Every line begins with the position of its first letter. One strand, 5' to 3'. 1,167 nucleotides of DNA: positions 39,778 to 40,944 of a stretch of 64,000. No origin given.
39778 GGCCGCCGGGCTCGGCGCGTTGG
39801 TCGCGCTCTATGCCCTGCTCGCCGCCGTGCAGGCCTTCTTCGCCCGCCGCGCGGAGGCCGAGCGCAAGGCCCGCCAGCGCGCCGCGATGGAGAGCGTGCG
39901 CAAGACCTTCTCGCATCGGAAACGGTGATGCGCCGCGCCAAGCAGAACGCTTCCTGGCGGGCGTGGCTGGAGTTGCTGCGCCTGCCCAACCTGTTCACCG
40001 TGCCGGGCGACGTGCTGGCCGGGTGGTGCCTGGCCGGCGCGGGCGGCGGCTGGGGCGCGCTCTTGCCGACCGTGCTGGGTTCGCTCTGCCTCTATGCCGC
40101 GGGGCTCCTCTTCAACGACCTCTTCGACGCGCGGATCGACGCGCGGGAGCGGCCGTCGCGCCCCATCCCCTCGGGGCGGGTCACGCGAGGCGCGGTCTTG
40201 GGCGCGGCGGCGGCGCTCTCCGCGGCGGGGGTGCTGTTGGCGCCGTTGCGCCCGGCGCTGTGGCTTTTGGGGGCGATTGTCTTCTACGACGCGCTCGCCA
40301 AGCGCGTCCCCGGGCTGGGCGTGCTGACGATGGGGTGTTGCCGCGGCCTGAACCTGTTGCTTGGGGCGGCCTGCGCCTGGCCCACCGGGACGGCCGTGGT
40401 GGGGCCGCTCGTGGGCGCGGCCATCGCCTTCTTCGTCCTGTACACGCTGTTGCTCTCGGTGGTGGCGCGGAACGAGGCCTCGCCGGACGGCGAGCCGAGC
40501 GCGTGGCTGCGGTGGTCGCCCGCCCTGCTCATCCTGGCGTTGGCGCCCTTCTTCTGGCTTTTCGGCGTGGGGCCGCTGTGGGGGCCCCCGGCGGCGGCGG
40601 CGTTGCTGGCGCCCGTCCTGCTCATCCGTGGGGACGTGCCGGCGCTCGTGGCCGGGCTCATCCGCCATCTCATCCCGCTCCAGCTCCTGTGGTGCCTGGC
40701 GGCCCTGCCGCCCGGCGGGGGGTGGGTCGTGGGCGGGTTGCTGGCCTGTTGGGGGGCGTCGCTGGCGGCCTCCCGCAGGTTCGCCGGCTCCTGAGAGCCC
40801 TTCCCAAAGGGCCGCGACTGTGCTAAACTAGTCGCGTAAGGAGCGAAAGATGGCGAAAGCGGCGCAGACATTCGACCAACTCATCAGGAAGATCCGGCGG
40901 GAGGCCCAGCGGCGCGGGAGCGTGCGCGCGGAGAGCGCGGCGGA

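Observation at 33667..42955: Tight six-gene cluster built around a 1008-aa Ser/Thr kinase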

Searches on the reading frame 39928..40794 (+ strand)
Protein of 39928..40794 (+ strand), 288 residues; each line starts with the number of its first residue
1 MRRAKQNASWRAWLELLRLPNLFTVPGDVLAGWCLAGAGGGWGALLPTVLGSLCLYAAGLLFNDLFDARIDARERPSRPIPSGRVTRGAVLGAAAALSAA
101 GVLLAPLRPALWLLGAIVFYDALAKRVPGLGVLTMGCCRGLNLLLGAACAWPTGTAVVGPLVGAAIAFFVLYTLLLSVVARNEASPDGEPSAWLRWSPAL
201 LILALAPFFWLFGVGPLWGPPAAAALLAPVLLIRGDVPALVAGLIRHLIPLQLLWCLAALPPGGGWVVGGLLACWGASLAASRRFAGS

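Call 4: search_protein_families(library=pfam, proteins=[window:39928-40794:+], max_evalue=0.01)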
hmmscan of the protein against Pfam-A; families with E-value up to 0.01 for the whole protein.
window:39928-40794:+ (288 aa): 1 family
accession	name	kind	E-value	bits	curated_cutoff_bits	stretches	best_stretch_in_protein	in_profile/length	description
PF01040.23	UbiA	-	1.1e-13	51.5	34.2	1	30-232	6-224/250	UbiA prenyltransferase family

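Call 5: search_protein_families(library=ncbifam, proteins=[window:39928-40794:+], max_evalue=0.01)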
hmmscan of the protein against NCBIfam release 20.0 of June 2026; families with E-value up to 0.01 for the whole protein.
window:39928-40794:+ (288 aa): 15 families
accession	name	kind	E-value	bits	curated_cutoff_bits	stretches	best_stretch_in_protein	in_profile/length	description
NF045897.1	SCO3242_trans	equivalog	4.1e-38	131.6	260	1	12-185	1-171/287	SCO3242 family prenyltransferase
NF035940.1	prenyl_rel_EboC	equivalog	1.7e-33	116.3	250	1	12-184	1-181/292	UbiA-like protein EboC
NF009521.0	PRK12882.1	equivalog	1.1e-14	54.3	296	1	9-165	4-167/280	geranylgeranylglycerol-phosphate geranylgeranyltransferase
NF009523.0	PRK12884.1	equivalog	1.5e-14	53.8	269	1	11-155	5-155/279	prenyltransferase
NF005742.0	PRK07566.1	equivalog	9.5e-08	31.5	313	1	55-136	78-160/315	chlorophyll synthase ChlG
TIGR01474.1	ubiA_proteo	equivalog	2.3e-07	30.6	275.45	1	41-173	39-178/282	4-hydroxybenzoate octaprenyltransferase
NF009522.0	PRK12883.1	equivalog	3.1e-06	26.9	353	1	57-119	51-113/279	geranylgeranylglycerol-phosphate geranylgeranyltransferase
TIGR01476.1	chlor_syn_BchG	subfamily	5.5e-06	26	212.3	1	58-175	53-173/283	(bacterio)chlorophyll synthase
TIGR01473.1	cyoE_ctaB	equivalog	6.4e-06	26.1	210.3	1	29-119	19-117/281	heme o synthase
TIGR02056.1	ChlG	equivalog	0.00021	21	436.45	1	50-106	61-117/306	chlorophyll synthase ChlG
NF009058.0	PRK12392.1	subfamily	0.00059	19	494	1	62-89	71-98/333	bacteriochlorophyll c synthase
NF009513.0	PRK12872.1-3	equivalog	0.001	18.7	288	1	46-143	56-159/293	prenyltransferase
NF006088.0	PRK08238.1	equivalog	0.0025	16.6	351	1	6-147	188-339/482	UbiA family prenyltransferase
TIGR01475.1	ubiA_other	subfamily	0.0046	16.4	180.8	1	48-170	41-171/282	UbiA-like polyprenyltransferase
NF009514.0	PRK12873.1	equivalog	0.0056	16.1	246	1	2-87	2-93/297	4-hydroxybenzoate polyprenyltransferase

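Call 16: find_homologous_proteins(query=window:39928-40794:+)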
Query window:39928-40794:+ (288 aa): 665 proteins with E <= 0.001 among 8000 candidates; the best 120 are listed.
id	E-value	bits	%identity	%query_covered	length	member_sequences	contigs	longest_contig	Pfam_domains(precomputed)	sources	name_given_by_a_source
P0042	5.9e-177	606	99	100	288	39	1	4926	PF01040.24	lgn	-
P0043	6.4e-97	343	67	96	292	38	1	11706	PF01040.24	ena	-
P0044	1.5e-90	322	60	99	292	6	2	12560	PF01040.24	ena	-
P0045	4.1e-87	311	57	97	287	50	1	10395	PF01040.24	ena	-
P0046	5.9e-86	307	56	97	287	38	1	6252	PF01040.24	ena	-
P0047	1.8e-79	286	53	99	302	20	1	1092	PF01040.24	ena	-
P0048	7.6e-79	284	57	97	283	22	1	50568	PF01040.24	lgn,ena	-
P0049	1.3e-78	283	59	95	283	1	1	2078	PF01040.24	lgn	-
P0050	3.4e-78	281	54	98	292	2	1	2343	PF01040.24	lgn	-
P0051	3.8e-78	281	52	99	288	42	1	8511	PF01040.24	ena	-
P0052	1.3e-77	279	55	96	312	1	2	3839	PF01040.24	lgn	-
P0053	1.7e-77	279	55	98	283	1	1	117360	PF01040.24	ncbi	-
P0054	2.3e-77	279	55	97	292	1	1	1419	PF01040.24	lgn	-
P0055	8.7e-77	277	53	97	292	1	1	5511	PF01040.24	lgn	-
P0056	1.4e-76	276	53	97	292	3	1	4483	PF01040.24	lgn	-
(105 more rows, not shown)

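Call 18: find_related_loci(query=A1, collection=genome_contigs, flank=10000)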
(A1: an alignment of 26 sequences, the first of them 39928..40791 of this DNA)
Query A1 (288 aa) in genome_contigs; peptide patterns used: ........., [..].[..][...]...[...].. (x = any residue, [..] = any of these).
95 stretches matched a pattern; 88 encode a relative of the query (tblastn E <= 1e-3); the best 80 are kept; 80 distinct loci.
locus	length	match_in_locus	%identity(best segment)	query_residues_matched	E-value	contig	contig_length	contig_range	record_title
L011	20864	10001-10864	91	1-288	4e-130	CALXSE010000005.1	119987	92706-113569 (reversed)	MAG: uncultured Kiritimatiellaeota bacterium isolate BRZ_KF__bin114 genome assembly, contig: BRZ_KF__NODE_195_length_119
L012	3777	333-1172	67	12-288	3e-89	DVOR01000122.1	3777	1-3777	MAG TPA_asm: Candidatus Spyradenecus faecavium isolate 35461 MalCec2__C242051_L3777_SRR2134645, whole genome shotgun seq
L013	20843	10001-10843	56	11-288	7e-89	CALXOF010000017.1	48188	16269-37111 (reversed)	MAG: uncultured Kiritimatiellaeota bacterium isolate BRZ_KQ__bin80 genome assembly, contig: BRZ_KQ__NODE_1417_length_481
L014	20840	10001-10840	57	9-288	1e-77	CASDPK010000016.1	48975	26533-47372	uncultured Lentisphaeraceae bacterium isolate O25_L1_391391_idba_bin.166 genome assembly, contig: O25_L1_391391_idba_bin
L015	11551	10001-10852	50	3-288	2e-77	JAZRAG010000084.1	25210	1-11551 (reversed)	MAG: Candidatus Spyradenecus sp. isolate T1900045144_TC20190138.MAGScoT_cleanbin_000013 SGB_4932_k141_2480098, whole gen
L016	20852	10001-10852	51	4-288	2e-74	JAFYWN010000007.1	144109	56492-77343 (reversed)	MAG: Kiritimatiellae bacterium isolate RGIG7486 Water_buffalos_Colon-4__c10, whole genome shotgun sequence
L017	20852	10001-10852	51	4-288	5e-74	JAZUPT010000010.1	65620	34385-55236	MAG: Candidatus Spyradenecus sp. isolate T1900044864_TS20190330.MAGScoT_cleanbin_000010 SGB_3119_k141_504618, whole geno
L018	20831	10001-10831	54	13-288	5e-71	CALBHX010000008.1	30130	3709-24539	MAG TPA_asm: uncultured Lentisphaeraceae bacterium isolate SRR1747054_bin.45_CONCOCT_v1.1_MAG genome assembly, contig: E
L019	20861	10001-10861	51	2-288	3e-70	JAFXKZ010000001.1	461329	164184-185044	MAG: Kiritimatiellae bacterium isolate RGIG6510 Sheep_Rectum.Co__c130541, whole genome shotgun sequence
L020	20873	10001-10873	47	1-288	2e-68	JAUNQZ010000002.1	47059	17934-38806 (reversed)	MAG: bacterium isolate S3M_St_10 NODE_83_length_47059_cov_7.965024, whole genome shotgun sequence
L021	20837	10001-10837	54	11-288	3e-67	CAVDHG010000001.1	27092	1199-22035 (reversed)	Agathobacter rectalis isolate H07647-L1_cleanbin_000033 genome assembly, contig: Spades_H07647-L1_contig_1072, whole gen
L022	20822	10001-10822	54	11-288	6e-66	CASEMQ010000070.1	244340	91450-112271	uncultured Lentisphaeraceae bacterium isolate SI.A14.metabat-bins.110 genome assembly, contig: SI.A14.metabat-bins.110.f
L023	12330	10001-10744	55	11-259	9e-62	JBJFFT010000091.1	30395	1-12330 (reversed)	MAG: Candidatus Spyradenecus sp. isolate EHIM02_bin.006 NODE_249_length_30395_cov_7.668095, whole genome shotgun sequenc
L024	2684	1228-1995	56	3-259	2e-60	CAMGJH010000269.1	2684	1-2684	MAG: uncultured Lentisphaeraceae bacterium isolate SRR11551383_bin.25_metaWRAP_v1.3_MAG genome assembly, contig: ERZ1147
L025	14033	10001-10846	58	2-288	6e-60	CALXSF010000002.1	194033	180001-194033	MAG: uncultured Kiritimatiellaeota bacterium isolate BRZ_BD__bin13 genome assembly, contig: BRZ_BD__NODE_67_length_19403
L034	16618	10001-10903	34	11-288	2e-37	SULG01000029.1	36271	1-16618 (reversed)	MAG: Candidatus Jettenia ecosi isolate J2 contig00083, whole genome shotgun sequence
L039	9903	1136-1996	40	5-283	6e-32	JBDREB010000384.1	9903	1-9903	MAG: Planctomycetota bacterium isolate MEGAHIT-group-1.291 k141_3289063, whole genome shotgun sequence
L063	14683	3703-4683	36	5-288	1e-24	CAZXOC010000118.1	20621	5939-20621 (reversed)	MAG TPA_asm: uncultured Planctomycetaceae bacterium isolate SRP068000_co1_356 genome assembly, contig: NODE_3520_length_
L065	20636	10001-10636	32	13-211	2e-23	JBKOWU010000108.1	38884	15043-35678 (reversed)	MAG: Thermoproteota archaeon isolate GM_EKS_MAG_00007 GM_EKS_000000311576, whole genome shotgun sequence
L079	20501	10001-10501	48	1-150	1e-24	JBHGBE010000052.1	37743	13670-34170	MAG: Phycisphaerae bacterium isolate SBS.BIN.4 SBSBIN4_contig_52, whole genome shotgun sequence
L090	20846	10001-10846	28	11-288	1e-18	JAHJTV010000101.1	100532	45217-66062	MAG: bacterium isolate OS_PC_MetaG.mb.69 OS_PC_MetaG.mb.69_k141_729215, whole genome shotgun sequence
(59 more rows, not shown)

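Call 22: search_protein_families(library=ncbifam, proteins=[L039:288-1124:+, L039:1031-2023:+, L039:1962-3332:+, L039:3380-4510:+, L039:4507-5694:+, L065:8931-9863:+, L065:6819-7961:-, L065:4211-5128:+, L034:11345-12673:+, L034:12664-13872:+], max_evalue=0.00001)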
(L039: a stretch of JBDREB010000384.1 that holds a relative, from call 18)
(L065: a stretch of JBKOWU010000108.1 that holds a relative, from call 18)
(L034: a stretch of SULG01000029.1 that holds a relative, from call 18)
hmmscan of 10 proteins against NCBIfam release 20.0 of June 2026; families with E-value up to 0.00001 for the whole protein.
L039:288-1124:+ (278 aa): 1 family
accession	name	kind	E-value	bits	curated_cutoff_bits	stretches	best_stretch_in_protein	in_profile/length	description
TIGR00010.1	TIGR00010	subfamily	1.2e-09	38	206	1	68-141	55-132/253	YchF/TatD family DNA exonuclease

L039:1031-2023:+ (330 aa): 9 families
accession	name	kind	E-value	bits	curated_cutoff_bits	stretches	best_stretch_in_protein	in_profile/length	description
NF045897.1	SCO3242_trans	equivalog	5.6e-40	137.7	260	1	41-297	1-261/287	SCO3242 family prenyltransferase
NF035940.1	prenyl_rel_EboC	equivalog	2.7e-37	128.7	250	1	44-301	4-269/292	UbiA-like protein EboC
NF009523.0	PRK12884.1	equivalog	1.2e-19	70.6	269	1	38-210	3-170/279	prenyltransferase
NF009521.0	PRK12882.1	equivalog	1.4e-19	70.4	296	1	53-201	24-169/280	geranylgeranylglycerol-phosphate geranylgeranyltransferase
NF009522.0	PRK12883.1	equivalog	1.6e-11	44.2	353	1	78-211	45-170/279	geranylgeranylglycerol-phosphate geranylgeranyltransferase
NF005742.0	PRK07566.1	equivalog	1e-09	37.9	313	1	84-209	80-206/315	chlorophyll synthase ChlG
TIGR01476.1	chlor_syn_BchG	subfamily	9e-08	31.9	212.3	1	88-199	56-170/283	(bacterio)chlorophyll synthase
TIGR01473.1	cyoE_ctaB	equivalog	7.3e-07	29.2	210.3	1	53-198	19-166/281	heme o synthase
TIGR02056.1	ChlG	equivalog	5.6e-06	26.2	436.45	1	86-155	64-145/306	chlorophyll synthase ChlG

L039:1962-3332:+ (456 aa): 0 families

L039:3380-4510:+ (376 aa): 6 families
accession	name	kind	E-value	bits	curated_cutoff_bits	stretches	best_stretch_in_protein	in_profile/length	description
NF004852.0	PRK06203.1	equivalog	3.2e-149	497.2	333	1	4-373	23-393/407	3-dehydroquinate synthase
TIGR01357.1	aroB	equivalog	1.9e-59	201.6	305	1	69-365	51-340/344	3-dehydroquinate synthase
TIGR04425.1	P_lya_rel_AroB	hypoth_equivalog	2.6e-47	161.6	400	1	84-368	65-341/348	AroB-related putative sugar phosphate phospholyase (cyclizing)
NF010556.0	PRK13951.1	equivalog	1.3e-34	119.9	560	1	69-302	206-432/492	bifunctional shikimate kinase AroK/3-dehydroquinate synthase AroB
NF010627.0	PRK14021.1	equivalog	1.2e-30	106.5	565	1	75-368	244-537/542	bifunctional shikimate kinase/3-dehydroquinate synthase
NF041822.1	daptide_DH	equivalog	2e-06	26.9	300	0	98-125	51-78/363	daptide-type RiPP biosynthesis dehydogenase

L039:4507-5694:+ (395 aa): 1 family
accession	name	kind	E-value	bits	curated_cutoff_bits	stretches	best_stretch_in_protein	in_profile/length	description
NF035939.1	TIM_EboE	equivalog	8.4e-104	347.3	250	1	10-387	1-378/379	metabolite traffic protein EboE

L065:8931-9863:+ (310 aa): 11 families
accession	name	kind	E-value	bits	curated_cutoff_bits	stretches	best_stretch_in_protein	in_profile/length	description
NF041099.2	keto_glucon_epim_IolO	equivalog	3.1e-25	89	300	1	11-307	8-268/269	5-keto-L-gluconate epimerase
TIGR04379.1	myo_inos_iolE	equivalog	2.2e-18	66.8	290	2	165-248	130-213/290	myo-inosose-2 dehydratase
NF007360.0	PRK09856.1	equivalog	7.1e-18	65.1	305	2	160-293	121-257/276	fructoselysine 3-epimerase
TIGR03234.1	OH-pyruv-isom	equivalog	1.9e-15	56.9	353.45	1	161-290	116-245/254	hydroxypyruvate isomerase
NF043033.1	OxoTetrIsom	equivalog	1.3e-11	44.8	325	1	162-289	114-241/251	2-oxo-tetronate isomerase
NF009689.0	PRK13210.1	subfamily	5.9e-11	42.1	200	1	164-309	130-281/286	L-ribulose-5-phosphate 3-epimerase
NF051856.1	PsicseEpim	equivalog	1.7e-10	41.2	300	1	167-284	130-244/287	D-psicose 3-epimerase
NF009688.0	PRK13209.1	subfamily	2e-10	40.1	317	1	164-289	134-256/286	L-ribulose-5-phosphate 3-epimerase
NF007444.0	PRK09997.1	equivalog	8.3e-09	35.3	465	1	154-288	110-244/258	hydroxypyruvate isomerase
NF035939.1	TIM_EboE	equivalog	5.7e-08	31.9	250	1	58-237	54-234/379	metabolite traffic protein EboE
TIGR00542.1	hxl6Piso_put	equivalog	1.6e-07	30.9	272.15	1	165-289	130-253/279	L-ribulose-5-phosphate 3-epimerase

L065:6819-7961:- (380 aa): 20 families
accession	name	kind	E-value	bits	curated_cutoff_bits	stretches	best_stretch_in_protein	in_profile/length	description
NF041097.1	keto_inos_dh_IolM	equivalog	5.1e-40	137.3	450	1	35-376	52-387/389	scyllo-inosose 3-dehydrogenase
TIGR00692.1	tdh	equivalog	6.2e-39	134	458.35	1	36-360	23-322/340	L-threonine 3-dehydrogenase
NF007489.0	PRK10083.1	equivalog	3.3e-36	124.9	376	1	35-364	23-321/339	Zn-dependent oxidoreductase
NF003808.0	PRK05396.1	equivalog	3.4e-36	124.8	380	1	36-364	25-326/341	L-threonine 3-dehydrogenase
NF007642.0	PRK10309.1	equivalog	1.1e-32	113.7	550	1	35-366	24-333/347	galactitol-1-phosphate 5-dehydrogenase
NF007375.0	PRK09880.1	equivalog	1.6e-28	99.5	469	1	36-363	27-327/344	L-idonate 5-dehydrogenase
TIGR03366.1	HpnZ_proposed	hypoth_equivalog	2.4e-23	82.9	328.1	1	35-358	4-314/315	putative phosphonate catabolism associated alcohol dehydrogenase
NF006940.0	PRK09422.1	equivalog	1.8e-22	79.8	344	1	35-360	23-319/338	alcohol dehydrogenase AdhP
NF047908.1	AldhRedAhr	equivalog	1.3e-20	73.6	470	1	37-347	29-306/335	NADPH-dependent aldehyde reductase Ahr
NF010344.0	PRK13771.1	subfamily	1.5e-20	73.5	349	1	35-365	24-319/334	putative alcohol dehydrogenase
TIGR03989.1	Rxyl_3153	subfamily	3.3e-18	66.1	440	1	138-376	139-368/370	NDMA-dependent alcohol dehydrogenase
NF041172.1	AcrlCoa_red_Thmprot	equivalog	5.2e-17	61.8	500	1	34-362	23-317/334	acryloyl-CoA reductase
TIGR03201.1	dearomat_had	equivalog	1e-14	54.4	338.65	1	36-353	23-324/349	6-hydroxycyclohex-1-ene-1-carbonyl-CoA dehydrogenase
TIGR02822.1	adh_fam_2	subfamily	7.3e-13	48.3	283.5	1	35-246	26-218/329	zinc-binding alcohol dehydrogenase family protein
TIGR03451.1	mycoS_dep_FDH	equivalog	3.4e-12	45.9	512.9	1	36-375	26-355/358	S-(hydroxymethyl)mycothiol dehydrogenase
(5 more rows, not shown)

L065:4211-5128:+ (305 aa): 1 family
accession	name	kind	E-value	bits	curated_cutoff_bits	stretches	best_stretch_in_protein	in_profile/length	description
NF001658.0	PRK00423.1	subfamily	1e-90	304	384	1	3-303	12-308/312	transcription initiation factor IIB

L034:11345-12673:+ (442 aa): 0 families

L034:12664-13872:+ (402 aa): 5 families
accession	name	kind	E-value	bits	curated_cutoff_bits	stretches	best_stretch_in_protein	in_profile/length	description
NF004852.0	PRK06203.1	equivalog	6.6e-147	489.6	333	1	3-379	14-394/407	3-dehydroquinate synthase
TIGR01357.1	aroB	equivalog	1.3e-66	225.2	305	1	38-372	22-342/344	3-dehydroquinate synthase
TIGR04425.1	P_lya_rel_AroB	hypoth_equivalog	4.1e-54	183.9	400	1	75-378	52-346/348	AroB-related putative sugar phosphate phospholyase (cyclizing)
NF010556.0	PRK13951.1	equivalog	2.3e-34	119.1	560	1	77-305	209-430/492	bifunctional shikimate kinase AroK/3-dehydroquinate synthase AroB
NF010627.0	PRK14021.1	equivalog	1.4e-31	109.5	565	1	103-377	266-541/542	bifunctional shikimate kinase/3-dehydroquinate synthase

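Call 49: search_protein_families(library=pfam, proteins=[L039:1962-3332:+], max_evalue=1)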
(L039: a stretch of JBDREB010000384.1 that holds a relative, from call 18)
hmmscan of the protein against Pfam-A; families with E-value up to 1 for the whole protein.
L039:1962-3332:+ (456 aa): 2 families
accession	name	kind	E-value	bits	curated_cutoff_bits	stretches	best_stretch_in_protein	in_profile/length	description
PF01663.27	Phosphodiest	-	5.9e-38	131.8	23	1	54-393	29-342/342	Type I phosphodiesterase / nucleotide pyrophosphatase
PF06633.16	DUF1155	-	0.13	12.2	25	1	356-367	15-26/42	Protein of unknown function (DUF1155)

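Call 96: search_protein_families(library=padloc, proteins=[window:39928-40794:+], max_evalue=0.001)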
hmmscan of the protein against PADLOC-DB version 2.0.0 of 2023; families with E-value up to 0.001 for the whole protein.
window:39928-40794:+ (288 aa): 0 families

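Call 99: find_encoding_contigs(protein=window:39928-40794:+, flank=10000, max_places=3)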
Protein window:39928-40794:+ (288 aa): 7 contigs read that carry it; 3 places shown.
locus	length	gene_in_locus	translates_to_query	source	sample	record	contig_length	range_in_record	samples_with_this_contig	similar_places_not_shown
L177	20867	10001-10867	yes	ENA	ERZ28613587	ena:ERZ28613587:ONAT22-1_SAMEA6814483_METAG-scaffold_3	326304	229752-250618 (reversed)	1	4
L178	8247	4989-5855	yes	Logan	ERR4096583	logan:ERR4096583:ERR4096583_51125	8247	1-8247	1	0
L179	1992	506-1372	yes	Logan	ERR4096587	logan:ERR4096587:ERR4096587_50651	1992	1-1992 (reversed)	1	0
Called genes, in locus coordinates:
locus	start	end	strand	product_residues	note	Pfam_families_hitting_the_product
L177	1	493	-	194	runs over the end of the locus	-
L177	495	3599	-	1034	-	-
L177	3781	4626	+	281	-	PF01026:TatD_DNase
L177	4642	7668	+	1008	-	PF00069:Pkinase, PF07714:PK_Tyr_Ser-Thr, PF12773:DZR (weak)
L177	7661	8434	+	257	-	PF00970:FAD_binding_6 (faint), PF10418:DHODB_Fe-S_bind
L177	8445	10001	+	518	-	-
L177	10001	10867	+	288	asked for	PF01040:UbiA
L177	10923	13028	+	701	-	-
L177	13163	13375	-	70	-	PF02416:TatA_B_E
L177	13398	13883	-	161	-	PF01668:SmpB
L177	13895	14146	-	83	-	PF01192:RNA_pol_Rpb6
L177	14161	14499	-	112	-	PF03840:SecG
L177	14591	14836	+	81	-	-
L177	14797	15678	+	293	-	PF00149:Metallophos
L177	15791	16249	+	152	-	-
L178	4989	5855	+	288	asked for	PF01040:UbiA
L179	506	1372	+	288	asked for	PF01040:UbiA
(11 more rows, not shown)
